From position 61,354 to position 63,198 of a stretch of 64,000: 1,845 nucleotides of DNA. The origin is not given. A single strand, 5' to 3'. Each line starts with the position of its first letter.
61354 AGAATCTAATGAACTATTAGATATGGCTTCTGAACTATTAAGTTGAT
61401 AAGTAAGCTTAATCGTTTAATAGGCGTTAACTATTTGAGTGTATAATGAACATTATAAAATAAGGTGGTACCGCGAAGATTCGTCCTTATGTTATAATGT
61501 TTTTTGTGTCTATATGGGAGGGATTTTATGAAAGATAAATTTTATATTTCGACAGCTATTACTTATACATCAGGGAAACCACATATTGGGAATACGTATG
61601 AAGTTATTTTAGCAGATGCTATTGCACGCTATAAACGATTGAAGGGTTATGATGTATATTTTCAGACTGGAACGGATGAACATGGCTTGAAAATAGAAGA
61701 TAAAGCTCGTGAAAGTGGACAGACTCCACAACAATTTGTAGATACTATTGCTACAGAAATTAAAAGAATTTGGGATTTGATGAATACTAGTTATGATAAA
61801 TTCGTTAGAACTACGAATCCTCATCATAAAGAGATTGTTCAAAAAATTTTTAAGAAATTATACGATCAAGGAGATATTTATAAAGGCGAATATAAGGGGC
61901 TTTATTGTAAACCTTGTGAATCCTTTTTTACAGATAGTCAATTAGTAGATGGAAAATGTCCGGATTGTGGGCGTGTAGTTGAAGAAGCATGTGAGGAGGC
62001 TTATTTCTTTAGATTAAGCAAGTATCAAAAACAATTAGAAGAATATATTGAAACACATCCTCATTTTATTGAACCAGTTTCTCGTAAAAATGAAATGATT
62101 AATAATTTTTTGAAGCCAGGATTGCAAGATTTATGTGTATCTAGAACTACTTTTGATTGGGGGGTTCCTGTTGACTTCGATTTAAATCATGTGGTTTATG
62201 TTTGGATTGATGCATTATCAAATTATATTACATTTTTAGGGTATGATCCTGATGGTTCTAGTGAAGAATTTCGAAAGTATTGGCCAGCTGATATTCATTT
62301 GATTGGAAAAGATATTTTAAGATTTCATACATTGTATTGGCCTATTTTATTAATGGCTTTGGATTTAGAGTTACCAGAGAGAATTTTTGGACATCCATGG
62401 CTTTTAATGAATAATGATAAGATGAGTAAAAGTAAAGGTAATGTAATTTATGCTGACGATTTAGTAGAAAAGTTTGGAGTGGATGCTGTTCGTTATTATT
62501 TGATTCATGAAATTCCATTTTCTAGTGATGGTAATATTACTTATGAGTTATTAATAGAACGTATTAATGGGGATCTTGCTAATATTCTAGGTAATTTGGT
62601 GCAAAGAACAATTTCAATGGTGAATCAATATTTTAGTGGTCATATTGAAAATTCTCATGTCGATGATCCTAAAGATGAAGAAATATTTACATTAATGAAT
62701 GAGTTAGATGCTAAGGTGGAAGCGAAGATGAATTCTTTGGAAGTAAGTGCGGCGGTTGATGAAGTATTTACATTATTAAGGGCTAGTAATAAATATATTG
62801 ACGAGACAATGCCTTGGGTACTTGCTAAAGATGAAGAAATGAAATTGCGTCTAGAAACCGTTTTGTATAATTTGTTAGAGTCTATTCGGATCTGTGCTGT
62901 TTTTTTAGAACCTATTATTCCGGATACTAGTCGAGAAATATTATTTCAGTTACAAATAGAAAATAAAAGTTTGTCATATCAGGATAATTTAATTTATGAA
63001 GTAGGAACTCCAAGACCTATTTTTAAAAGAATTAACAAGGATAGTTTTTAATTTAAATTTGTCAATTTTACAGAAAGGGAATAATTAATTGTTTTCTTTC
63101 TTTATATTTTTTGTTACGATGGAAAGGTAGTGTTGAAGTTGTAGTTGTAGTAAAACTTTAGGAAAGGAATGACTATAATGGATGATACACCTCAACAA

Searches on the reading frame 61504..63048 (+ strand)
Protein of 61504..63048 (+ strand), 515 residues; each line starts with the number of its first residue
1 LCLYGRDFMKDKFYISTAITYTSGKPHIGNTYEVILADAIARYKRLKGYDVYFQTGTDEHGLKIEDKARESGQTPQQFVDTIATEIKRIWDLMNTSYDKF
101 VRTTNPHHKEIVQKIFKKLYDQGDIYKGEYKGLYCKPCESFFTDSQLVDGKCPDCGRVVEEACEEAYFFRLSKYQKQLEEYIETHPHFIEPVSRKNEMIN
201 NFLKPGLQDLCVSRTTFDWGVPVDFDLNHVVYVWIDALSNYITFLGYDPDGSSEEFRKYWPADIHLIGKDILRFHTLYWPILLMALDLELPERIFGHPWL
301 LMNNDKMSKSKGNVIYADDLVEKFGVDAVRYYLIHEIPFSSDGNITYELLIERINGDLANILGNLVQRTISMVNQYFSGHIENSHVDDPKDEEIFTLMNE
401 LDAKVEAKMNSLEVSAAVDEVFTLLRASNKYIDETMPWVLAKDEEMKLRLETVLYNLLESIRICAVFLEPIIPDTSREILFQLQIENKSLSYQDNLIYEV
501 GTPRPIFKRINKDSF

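Call 32: search_protein_families(library=pfam, proteins=[window:61504-63048:+], max_evalue=0.00001)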
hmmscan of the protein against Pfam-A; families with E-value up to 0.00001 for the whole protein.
window:61504-63048:+ (515 aa): 6 families
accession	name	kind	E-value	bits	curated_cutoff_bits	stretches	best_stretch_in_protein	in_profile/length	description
PF09334.17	tRNA-synt_1g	-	2.1e-117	392.6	20.1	2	164-369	181-390/391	tRNA synthetases class I (M)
PF00133.28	tRNA-synt_1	-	1.3e-36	126.7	22.7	2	10-224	22-244/414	tRNA synthetases class I (I, L, M and V)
PF01406.26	tRNA-synt_1e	-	4.3e-14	53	27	1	24-130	21-126/301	tRNA synthetases class I (C) catalytic domain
PF19303.5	Anticodon_3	-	2.2e-09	37.8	23.5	1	396-490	16-108/152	Anticodon binding domain of methionyl tRNA ligase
PF01921.24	tRNA-synt_1f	-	9.3e-09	35.1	27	0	10-51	21-61/360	tRNA synthetases class I (K)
PF08264.19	Anticodon_1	-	5.1e-06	26.9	25.1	0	391-483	1-93/148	Anticodon-binding domain of tRNA ligase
